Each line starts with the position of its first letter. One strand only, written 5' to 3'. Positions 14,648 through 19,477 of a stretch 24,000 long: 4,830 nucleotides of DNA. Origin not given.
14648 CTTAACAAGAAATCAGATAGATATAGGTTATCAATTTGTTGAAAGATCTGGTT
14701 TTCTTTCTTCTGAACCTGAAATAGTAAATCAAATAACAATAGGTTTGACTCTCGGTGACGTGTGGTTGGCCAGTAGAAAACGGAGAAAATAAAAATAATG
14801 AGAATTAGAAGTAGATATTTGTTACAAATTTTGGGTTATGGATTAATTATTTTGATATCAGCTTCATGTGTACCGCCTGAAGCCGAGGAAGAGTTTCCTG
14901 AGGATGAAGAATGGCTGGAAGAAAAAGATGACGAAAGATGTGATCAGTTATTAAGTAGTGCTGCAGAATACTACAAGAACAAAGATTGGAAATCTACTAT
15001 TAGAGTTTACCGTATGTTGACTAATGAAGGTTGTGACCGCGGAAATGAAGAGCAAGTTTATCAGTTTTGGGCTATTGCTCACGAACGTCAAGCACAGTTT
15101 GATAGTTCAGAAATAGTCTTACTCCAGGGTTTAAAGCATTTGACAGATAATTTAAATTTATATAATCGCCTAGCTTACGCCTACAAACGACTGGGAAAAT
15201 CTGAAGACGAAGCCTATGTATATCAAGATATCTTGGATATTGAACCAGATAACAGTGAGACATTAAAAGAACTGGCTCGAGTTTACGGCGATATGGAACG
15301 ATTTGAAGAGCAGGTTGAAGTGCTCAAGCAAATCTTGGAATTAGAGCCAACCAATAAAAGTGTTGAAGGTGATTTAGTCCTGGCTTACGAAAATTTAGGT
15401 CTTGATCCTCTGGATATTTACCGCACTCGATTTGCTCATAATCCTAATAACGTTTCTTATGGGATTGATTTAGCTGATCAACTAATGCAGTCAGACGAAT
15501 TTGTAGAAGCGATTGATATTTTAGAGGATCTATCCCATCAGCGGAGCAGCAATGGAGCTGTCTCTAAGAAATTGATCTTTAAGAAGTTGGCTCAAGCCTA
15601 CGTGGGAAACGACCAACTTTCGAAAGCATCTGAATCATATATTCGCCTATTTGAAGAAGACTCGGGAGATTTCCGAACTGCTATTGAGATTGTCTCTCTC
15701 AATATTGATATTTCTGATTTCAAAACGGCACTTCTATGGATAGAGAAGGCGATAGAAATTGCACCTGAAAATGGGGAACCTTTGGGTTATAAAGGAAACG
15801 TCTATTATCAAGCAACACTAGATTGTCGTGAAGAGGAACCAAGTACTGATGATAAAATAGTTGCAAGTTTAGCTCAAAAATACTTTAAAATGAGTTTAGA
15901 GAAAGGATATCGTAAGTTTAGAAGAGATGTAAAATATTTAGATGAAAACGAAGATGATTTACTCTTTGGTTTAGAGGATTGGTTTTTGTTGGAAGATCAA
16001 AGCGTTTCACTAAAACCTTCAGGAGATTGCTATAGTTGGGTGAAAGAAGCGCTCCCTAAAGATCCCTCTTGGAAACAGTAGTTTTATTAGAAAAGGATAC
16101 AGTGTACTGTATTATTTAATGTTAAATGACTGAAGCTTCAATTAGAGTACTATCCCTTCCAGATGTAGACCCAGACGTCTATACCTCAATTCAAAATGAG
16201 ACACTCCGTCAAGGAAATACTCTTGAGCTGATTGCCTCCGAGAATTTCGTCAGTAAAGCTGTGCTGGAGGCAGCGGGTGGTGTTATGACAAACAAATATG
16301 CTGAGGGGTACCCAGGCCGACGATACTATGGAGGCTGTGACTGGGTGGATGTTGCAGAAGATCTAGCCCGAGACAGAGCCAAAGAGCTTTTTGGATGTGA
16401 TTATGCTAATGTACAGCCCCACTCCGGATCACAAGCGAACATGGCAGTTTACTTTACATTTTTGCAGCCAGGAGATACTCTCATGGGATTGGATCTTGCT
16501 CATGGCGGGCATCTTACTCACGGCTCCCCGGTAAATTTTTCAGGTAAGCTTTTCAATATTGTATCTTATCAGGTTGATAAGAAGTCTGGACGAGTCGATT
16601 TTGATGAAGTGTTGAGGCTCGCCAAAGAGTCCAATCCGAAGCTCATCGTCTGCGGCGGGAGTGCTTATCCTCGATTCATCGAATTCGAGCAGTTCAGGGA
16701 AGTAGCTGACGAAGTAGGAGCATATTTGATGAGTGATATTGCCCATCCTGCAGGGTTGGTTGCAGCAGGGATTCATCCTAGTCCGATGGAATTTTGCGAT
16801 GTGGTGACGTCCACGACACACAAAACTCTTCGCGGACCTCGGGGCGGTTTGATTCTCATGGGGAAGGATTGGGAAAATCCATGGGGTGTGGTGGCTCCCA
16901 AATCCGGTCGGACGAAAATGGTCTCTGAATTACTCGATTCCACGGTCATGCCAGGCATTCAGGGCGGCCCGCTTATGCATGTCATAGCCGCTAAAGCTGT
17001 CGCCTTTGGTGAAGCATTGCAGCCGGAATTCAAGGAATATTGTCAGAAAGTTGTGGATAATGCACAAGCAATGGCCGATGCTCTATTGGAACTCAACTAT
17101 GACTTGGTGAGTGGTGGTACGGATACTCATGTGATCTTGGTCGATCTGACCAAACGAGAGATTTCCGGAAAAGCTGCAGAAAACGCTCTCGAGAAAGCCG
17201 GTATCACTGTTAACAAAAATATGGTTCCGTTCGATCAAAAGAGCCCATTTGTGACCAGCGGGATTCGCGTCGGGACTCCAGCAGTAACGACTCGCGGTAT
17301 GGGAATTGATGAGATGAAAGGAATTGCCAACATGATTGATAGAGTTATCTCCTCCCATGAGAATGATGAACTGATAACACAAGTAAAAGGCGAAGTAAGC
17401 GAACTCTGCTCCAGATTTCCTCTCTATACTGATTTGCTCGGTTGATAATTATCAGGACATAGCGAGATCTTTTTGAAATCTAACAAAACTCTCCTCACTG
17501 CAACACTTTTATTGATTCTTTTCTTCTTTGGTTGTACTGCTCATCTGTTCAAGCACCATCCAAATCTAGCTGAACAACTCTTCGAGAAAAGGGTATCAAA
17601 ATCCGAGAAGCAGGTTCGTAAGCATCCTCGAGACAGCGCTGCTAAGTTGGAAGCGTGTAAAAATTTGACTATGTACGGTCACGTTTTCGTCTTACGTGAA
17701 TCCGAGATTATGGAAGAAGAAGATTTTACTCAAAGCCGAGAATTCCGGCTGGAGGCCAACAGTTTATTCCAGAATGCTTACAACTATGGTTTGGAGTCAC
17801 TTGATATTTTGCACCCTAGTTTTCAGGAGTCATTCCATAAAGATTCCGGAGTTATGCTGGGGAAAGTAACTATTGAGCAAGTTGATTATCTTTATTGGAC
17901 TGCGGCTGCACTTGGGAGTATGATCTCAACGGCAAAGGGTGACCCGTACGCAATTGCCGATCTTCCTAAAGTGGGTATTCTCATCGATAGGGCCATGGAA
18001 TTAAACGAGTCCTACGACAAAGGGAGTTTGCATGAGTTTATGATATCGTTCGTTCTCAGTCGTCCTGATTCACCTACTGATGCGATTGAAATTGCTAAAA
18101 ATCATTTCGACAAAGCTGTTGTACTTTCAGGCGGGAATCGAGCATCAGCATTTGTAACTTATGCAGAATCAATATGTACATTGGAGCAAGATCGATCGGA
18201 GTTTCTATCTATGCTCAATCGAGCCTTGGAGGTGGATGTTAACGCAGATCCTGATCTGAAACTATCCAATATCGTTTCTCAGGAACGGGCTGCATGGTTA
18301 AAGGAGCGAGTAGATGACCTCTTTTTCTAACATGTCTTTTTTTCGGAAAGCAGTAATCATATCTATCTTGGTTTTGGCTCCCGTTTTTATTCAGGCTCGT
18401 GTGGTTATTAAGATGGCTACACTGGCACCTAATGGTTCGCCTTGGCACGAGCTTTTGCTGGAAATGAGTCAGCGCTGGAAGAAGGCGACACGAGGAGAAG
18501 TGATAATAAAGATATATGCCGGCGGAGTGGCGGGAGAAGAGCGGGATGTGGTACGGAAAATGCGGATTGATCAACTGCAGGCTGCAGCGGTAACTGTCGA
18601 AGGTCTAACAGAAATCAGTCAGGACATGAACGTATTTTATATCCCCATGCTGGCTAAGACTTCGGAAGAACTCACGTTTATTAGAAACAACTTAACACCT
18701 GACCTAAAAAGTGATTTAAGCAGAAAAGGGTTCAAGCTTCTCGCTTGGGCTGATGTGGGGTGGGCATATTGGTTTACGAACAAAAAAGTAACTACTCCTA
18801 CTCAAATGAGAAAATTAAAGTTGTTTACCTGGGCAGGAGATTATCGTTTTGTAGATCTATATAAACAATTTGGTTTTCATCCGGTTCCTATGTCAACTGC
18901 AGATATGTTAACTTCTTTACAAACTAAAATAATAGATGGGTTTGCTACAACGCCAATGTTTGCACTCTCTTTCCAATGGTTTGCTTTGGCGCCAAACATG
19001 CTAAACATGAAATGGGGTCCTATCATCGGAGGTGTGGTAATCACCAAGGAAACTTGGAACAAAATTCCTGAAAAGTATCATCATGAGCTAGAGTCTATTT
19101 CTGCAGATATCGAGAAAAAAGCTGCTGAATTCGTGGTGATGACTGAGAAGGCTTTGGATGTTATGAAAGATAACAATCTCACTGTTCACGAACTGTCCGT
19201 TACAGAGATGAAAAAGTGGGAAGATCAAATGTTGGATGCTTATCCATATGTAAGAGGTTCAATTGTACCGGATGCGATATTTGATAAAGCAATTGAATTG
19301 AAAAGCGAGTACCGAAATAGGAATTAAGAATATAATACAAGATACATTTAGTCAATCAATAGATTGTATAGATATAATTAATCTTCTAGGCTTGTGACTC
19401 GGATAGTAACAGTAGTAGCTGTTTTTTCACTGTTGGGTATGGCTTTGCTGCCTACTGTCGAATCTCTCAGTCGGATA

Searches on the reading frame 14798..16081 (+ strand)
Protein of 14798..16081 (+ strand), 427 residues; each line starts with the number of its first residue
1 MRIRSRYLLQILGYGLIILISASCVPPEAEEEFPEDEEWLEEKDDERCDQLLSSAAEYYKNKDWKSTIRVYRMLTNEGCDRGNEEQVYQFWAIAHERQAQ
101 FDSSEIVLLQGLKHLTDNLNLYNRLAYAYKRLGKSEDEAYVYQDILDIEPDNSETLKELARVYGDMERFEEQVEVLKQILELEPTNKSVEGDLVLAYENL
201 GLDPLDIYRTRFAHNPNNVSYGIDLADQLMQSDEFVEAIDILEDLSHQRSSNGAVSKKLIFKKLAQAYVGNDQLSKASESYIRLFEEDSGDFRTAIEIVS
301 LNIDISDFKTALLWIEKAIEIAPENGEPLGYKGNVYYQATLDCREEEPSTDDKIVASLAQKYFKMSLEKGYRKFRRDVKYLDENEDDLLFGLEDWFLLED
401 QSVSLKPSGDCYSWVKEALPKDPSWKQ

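Call 9: search_protein_families(library=pfam, proteins=[window:14798-16081:+])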
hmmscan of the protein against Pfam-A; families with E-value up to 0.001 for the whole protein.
window:14798-16081:+ (427 aa): 9 families
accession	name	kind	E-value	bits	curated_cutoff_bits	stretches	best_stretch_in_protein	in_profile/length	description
PF13428.12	TPR_14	-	1.5e-12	47.3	23.5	0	120-161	2-43/44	Tetratricopeptide repeat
PF14559.12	TPR_19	-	4e-11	43.5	25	0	141-185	13-57/68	Tetratricopeptide repeat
PF13431.12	TPR_17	-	8.3e-11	41.7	24.4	0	142-172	2-32/34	Tetratricopeptide repeat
PF13181.12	TPR_8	-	2.5e-10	40.1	25.7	0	159-186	7-34/34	Tetratricopeptide repeat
PF07719.23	TPR_2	-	3.1e-06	27.3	27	0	154-186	2-34/34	Tetratricopeptide repeat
PF14561.12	TPR_20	-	0.00023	21.9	25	0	208-257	11-62/90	Tetratricopeptide repeat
PF00515.34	TPR_1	-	0.00043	20.4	27.8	0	307-325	16-34/34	Tetratricopeptide repeat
PF13424.12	TPR_12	-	0.00067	20.2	30.1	0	124-181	8-73/77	Tetratricopeptide repeat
PF13429.12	TPR_15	-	0.00094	19.1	26.2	0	124-238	151-267/280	Tetratricopeptide repeat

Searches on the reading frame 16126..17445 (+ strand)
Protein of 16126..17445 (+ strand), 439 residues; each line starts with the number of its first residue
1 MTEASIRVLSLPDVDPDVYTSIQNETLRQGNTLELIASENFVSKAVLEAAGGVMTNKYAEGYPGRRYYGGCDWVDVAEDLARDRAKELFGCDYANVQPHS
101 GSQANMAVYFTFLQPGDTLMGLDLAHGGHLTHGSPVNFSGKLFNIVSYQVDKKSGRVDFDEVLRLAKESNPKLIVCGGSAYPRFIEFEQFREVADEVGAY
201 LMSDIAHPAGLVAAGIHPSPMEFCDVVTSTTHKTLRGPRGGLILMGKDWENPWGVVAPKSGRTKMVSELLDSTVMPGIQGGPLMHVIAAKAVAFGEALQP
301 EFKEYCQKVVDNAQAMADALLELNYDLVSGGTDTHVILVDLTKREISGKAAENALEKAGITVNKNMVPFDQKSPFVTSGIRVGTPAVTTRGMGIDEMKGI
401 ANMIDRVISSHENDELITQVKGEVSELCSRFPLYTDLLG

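Call 9: search_protein_families(library=pfam, proteins=[window:16126-17445:+])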
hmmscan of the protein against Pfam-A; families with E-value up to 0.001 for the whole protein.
window:16126-17445:+ (439 aa): 3 families
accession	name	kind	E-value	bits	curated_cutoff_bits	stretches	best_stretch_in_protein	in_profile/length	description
PF00464.25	SHMT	-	2e-170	567.2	27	1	12-404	2-399/399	Serine hydroxymethyltransferase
PF01212.27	Beta_elim_lyase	-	3.5e-06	27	27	1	82-316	38-226/288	Beta-eliminating lyase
PF00155.27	Aminotran_1_2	-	4.8e-06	26.4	19.7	1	83-388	49-350/361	Aminotransferase class I and II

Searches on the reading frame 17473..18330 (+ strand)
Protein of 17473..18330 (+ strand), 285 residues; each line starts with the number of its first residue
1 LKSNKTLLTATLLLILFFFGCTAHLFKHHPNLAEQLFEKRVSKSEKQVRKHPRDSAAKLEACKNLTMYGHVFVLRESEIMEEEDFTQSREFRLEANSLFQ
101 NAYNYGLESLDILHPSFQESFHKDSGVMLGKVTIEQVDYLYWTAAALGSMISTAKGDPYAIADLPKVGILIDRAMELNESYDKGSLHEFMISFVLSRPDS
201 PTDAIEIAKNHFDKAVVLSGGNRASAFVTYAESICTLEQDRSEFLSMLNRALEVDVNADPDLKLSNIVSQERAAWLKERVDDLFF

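Call 9: search_protein_families(library=pfam, proteins=[window:17473-18330:+])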
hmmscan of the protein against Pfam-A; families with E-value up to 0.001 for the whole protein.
window:17473-18330:+ (285 aa): 1 family
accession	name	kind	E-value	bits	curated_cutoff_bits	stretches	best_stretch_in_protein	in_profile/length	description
PF16811.11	TAtT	-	3.7e-54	184.2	26.5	1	44-284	19-263/263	TRAP transporter T-component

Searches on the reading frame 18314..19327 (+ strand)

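Call 9: search_protein_families(library=pfam, proteins=[window:18314-19327:+])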
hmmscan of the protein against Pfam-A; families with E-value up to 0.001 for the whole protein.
window:18314-19327:+ (337 aa): 1 family
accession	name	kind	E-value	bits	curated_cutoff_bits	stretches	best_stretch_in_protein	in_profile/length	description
PF03480.18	DctP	-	2.6e-40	139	23.4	1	35-310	2-279/286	Bacterial extracellular solute-binding protein, family 7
